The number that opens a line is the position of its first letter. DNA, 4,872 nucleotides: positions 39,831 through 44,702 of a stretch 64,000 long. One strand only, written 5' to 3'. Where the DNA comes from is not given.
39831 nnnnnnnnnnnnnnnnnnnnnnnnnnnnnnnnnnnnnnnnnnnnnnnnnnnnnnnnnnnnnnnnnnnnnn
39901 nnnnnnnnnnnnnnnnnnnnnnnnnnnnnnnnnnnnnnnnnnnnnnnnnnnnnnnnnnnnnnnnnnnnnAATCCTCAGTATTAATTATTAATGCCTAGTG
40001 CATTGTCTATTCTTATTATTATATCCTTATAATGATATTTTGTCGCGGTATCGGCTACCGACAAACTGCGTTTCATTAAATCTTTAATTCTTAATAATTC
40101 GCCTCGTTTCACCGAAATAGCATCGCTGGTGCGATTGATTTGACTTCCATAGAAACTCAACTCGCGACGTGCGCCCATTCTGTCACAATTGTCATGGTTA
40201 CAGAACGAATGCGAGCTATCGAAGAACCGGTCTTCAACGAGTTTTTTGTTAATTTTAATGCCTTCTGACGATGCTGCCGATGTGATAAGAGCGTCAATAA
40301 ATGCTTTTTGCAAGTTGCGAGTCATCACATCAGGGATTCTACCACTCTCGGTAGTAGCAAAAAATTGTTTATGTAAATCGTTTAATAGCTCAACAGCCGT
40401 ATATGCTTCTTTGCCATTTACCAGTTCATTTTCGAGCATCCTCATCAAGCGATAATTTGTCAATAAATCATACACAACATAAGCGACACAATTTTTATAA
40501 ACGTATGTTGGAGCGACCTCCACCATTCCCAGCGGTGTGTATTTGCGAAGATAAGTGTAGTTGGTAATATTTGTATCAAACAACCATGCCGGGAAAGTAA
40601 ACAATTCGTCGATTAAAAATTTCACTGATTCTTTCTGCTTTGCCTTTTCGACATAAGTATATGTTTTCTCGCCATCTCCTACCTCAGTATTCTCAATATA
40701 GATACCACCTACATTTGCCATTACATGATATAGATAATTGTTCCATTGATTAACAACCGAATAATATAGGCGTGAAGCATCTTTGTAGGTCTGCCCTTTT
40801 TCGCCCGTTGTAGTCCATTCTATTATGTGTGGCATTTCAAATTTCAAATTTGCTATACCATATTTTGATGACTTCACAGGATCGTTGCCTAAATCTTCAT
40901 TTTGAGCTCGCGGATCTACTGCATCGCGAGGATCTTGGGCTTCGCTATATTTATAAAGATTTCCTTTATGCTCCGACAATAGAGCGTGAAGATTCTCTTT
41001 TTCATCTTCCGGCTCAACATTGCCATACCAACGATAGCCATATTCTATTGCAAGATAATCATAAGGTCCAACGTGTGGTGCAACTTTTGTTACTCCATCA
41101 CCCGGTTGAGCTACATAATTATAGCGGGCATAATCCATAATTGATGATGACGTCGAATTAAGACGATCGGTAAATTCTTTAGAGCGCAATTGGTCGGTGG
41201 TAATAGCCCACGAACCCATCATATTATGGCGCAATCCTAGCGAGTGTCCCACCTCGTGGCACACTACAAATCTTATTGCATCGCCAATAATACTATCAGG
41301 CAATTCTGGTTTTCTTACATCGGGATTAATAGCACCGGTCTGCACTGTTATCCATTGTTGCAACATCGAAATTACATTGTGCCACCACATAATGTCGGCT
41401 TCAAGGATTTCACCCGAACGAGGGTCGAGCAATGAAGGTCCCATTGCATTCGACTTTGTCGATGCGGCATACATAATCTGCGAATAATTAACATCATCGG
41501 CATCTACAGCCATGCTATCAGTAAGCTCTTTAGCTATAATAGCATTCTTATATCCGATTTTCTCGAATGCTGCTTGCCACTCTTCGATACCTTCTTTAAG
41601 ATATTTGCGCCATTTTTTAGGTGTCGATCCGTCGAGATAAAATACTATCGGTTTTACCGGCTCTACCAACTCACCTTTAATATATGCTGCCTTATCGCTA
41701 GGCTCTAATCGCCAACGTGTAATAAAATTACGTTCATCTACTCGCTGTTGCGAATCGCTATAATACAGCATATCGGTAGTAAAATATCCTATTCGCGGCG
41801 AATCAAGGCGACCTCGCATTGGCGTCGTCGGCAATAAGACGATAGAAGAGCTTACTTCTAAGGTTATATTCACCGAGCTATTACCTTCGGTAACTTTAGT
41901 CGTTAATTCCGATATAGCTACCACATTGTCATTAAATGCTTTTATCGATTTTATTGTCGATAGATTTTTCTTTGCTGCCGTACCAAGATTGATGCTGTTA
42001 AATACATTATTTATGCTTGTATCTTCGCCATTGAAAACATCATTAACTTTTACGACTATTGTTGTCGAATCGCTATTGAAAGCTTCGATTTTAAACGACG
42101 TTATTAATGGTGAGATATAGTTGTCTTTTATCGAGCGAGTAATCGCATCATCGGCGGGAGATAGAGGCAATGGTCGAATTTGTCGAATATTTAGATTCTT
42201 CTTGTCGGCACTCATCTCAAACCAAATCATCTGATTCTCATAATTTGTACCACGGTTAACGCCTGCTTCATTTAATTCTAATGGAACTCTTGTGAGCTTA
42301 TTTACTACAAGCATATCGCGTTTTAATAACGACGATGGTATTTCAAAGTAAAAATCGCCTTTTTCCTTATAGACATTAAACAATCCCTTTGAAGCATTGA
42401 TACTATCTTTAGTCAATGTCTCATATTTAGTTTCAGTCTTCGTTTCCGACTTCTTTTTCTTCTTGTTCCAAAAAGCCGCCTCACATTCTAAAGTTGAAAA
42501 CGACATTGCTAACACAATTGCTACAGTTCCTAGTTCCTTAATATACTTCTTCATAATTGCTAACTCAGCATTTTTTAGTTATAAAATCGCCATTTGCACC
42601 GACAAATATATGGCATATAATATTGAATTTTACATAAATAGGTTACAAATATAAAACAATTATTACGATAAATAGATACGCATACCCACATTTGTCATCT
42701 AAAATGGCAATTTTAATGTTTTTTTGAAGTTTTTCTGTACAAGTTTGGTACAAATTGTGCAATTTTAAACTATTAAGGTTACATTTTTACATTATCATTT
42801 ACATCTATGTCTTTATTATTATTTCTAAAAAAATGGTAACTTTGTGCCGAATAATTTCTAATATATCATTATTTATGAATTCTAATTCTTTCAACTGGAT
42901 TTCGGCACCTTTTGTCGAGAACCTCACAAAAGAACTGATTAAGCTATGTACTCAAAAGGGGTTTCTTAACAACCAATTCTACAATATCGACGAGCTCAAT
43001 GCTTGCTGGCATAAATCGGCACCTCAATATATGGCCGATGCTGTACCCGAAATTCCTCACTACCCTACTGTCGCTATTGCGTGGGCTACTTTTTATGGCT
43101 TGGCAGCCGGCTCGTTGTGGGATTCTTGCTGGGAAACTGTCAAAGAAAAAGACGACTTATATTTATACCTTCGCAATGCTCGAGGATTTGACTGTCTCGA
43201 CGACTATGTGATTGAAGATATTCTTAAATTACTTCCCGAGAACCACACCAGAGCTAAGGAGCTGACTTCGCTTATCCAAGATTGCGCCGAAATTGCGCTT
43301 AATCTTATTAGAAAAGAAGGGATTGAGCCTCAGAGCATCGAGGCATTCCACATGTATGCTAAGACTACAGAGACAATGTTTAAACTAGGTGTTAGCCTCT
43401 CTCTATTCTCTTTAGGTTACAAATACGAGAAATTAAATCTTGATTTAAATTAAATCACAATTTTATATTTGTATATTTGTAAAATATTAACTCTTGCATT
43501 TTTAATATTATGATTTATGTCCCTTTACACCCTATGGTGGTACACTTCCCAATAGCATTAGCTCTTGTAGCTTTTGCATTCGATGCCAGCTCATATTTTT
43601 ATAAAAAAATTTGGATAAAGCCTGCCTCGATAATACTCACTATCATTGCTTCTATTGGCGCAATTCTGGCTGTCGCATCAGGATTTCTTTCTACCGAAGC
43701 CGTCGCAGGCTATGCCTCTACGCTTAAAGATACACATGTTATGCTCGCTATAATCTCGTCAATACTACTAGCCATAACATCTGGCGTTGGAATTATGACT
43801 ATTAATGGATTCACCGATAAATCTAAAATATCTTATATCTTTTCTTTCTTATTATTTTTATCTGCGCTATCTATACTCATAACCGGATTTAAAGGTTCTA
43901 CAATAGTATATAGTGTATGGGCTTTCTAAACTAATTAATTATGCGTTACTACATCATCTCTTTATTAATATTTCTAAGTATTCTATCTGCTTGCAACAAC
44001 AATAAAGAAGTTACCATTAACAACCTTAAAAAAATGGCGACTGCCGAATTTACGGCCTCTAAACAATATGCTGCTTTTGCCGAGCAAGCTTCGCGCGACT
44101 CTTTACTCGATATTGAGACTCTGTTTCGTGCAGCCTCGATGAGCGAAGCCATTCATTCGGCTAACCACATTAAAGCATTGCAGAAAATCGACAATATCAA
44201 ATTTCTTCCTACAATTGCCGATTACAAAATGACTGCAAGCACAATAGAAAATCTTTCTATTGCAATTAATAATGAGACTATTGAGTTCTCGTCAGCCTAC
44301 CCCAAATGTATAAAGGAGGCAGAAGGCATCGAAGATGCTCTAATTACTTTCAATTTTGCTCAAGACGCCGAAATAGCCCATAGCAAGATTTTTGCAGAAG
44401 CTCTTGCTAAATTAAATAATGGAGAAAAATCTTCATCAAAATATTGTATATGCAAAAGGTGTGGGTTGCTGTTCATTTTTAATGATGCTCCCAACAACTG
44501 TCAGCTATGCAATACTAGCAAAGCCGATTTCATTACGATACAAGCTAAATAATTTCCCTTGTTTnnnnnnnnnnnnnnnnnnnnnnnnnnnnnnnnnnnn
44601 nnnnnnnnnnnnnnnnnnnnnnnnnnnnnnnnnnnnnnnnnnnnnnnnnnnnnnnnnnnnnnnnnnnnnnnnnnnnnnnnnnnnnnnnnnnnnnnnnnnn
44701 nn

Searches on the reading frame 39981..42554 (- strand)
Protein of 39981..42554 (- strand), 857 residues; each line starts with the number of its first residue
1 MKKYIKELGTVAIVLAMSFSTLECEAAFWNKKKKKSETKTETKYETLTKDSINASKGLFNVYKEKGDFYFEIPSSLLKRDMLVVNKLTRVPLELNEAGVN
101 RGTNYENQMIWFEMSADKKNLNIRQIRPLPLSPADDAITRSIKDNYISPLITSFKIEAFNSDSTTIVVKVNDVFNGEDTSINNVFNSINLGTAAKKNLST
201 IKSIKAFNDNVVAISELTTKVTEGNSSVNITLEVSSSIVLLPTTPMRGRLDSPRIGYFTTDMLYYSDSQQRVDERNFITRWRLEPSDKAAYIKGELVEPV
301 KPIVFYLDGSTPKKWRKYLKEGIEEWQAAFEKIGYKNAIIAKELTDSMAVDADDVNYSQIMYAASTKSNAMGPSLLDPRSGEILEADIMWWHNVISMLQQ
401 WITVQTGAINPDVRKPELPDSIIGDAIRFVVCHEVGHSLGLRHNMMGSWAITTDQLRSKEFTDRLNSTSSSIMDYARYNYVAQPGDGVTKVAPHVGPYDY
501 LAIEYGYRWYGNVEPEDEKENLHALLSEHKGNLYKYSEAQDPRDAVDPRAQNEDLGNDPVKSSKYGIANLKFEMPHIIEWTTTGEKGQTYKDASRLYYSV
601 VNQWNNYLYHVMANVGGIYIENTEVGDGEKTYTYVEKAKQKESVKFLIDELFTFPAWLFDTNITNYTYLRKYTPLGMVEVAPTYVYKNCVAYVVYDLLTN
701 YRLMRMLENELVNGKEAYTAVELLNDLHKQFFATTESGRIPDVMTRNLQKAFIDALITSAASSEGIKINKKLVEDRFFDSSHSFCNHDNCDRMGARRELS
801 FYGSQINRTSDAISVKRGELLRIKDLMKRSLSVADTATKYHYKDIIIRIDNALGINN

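Call 38: search_protein_families(library=pfam, proteins=[window:39981-42554:-])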
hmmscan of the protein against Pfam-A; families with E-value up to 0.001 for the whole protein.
window:39981-42554:- (857 aa): 3 families
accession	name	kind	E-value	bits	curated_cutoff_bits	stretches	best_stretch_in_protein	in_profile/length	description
PF16313.11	DUF4953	-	9.1e-106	354.1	24.2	1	416-736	2-314/316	Met-zincin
PF17148.9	DUF5117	-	2.1e-55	187.9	27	1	102-286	1-189/189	Domain of unknown function (DUF5117)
PF17162.9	DUF5118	-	2.3e-18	66.1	27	1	42-90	2-50/50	Domain of unknown function (DUF5118)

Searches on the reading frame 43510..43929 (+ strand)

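Call 40: search_protein_families(library=pfam, proteins=[window:43510-43929:+])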
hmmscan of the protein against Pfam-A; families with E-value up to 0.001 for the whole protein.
window:43510-43929:+ (139 aa): 1 family
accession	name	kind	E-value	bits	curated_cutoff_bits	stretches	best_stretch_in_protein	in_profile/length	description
PF09990.14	DUF2231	-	1.7e-13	51.3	26.4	1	4-135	2-132/139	Predicted membrane protein (DUF2231)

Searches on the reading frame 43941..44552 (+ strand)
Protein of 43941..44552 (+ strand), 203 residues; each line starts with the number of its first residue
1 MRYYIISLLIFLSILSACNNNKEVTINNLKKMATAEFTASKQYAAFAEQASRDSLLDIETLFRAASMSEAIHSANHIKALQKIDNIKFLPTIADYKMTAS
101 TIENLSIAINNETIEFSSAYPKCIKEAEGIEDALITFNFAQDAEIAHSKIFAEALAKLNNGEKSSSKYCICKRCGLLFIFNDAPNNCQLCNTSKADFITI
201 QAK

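Call 40: search_protein_families(library=pfam, proteins=[window:43941-44552:+])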
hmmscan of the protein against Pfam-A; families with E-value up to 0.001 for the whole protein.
window:43941-44552:+ (203 aa): 2 families
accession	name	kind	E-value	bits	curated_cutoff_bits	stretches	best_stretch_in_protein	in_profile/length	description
PF02915.23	Rubrerythrin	-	8.7e-12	46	22.8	1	27-154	1-136/137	Rubrerythrin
PF21349.2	RUBY_RBDX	-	0.00095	19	26.5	0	171-197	3-29/30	Rubrerythrin, rubredoxin-like domain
